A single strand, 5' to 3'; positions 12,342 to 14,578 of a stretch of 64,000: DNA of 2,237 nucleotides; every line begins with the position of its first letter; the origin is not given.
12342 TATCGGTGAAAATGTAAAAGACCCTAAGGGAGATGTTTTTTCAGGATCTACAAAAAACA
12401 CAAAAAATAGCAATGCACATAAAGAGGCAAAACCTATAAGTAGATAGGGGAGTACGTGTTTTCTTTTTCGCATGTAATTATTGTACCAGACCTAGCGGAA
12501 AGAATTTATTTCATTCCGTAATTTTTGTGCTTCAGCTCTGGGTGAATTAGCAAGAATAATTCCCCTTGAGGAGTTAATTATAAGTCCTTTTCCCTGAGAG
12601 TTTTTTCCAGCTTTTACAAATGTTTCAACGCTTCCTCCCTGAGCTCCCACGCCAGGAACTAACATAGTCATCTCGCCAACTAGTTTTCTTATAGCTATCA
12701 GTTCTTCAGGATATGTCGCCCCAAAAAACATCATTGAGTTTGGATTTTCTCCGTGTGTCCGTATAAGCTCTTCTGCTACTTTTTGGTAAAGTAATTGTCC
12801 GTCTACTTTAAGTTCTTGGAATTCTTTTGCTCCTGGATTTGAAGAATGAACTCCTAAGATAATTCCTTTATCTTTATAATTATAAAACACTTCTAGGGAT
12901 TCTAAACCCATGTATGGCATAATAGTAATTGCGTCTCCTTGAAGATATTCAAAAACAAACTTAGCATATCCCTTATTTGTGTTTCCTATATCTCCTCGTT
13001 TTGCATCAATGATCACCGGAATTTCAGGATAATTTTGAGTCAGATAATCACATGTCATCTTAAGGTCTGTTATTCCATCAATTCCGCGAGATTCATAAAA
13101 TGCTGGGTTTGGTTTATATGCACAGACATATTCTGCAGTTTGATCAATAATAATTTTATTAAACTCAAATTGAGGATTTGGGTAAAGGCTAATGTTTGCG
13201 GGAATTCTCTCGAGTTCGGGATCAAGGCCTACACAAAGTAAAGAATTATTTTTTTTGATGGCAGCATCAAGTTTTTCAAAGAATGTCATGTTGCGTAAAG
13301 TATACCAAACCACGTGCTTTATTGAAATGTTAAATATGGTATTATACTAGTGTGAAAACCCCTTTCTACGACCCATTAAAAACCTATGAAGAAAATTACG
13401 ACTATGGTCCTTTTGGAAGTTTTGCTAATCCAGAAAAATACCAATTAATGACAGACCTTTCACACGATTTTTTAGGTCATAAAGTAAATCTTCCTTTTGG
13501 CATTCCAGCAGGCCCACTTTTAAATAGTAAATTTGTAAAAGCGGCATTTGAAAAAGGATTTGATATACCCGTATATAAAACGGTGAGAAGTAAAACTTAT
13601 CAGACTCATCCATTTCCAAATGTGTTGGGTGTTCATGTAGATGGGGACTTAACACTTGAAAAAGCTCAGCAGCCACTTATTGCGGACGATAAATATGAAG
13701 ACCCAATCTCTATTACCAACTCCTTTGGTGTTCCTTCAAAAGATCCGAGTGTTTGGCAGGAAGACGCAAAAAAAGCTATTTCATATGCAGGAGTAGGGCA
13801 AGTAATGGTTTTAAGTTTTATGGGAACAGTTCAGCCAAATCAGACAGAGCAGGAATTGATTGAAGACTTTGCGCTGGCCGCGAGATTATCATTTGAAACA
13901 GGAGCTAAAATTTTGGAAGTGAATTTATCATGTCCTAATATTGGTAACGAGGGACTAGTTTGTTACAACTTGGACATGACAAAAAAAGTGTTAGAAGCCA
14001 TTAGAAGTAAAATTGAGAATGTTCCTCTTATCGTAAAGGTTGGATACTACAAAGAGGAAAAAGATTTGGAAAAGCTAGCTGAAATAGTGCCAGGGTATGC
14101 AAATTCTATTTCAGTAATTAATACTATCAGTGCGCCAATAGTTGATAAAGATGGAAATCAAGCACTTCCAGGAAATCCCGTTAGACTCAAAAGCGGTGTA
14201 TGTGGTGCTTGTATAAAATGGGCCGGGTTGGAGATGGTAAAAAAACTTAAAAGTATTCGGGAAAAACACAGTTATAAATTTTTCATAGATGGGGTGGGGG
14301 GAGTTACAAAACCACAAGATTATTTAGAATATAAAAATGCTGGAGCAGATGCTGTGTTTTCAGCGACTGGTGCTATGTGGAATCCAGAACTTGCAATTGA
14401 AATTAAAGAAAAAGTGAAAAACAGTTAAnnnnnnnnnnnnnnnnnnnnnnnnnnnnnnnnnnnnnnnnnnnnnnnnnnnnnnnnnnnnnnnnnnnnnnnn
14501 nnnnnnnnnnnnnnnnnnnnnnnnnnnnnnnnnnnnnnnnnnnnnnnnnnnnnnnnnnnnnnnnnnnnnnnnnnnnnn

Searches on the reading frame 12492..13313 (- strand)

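Call 68: search_protein_families(library=pfam, proteins=[window:12492-13313:-], max_evalue=0.00001)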
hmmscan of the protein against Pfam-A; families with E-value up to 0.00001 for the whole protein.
window:12492-13313:- (273 aa): 1 family
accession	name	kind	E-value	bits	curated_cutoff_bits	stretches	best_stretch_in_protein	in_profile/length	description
PF00215.30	OMPdecase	-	7.6e-26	91.8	27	1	25-264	2-220/221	Orotidine 5'-phosphate decarboxylase / HUMPS family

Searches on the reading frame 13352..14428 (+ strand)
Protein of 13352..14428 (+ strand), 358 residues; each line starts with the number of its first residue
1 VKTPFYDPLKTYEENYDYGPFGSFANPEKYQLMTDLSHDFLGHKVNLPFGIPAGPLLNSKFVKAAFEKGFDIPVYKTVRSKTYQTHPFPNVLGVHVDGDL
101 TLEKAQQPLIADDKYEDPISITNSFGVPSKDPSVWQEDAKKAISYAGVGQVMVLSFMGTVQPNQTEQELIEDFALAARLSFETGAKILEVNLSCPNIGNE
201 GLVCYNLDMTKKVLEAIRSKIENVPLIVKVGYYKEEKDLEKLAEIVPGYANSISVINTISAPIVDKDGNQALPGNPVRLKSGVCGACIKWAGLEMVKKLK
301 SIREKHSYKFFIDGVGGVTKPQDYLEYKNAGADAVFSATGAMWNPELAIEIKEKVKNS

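Call 68: search_protein_families(library=pfam, proteins=[window:13352-14428:+], max_evalue=0.00001)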
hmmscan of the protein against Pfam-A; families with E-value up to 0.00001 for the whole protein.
window:13352-14428:+ (358 aa): 1 family
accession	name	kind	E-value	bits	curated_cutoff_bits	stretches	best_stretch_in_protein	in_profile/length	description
PF01180.27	DHO_dh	-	2.5e-17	63.5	27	1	121-356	65-288/291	Dihydroorotate dehydrogenase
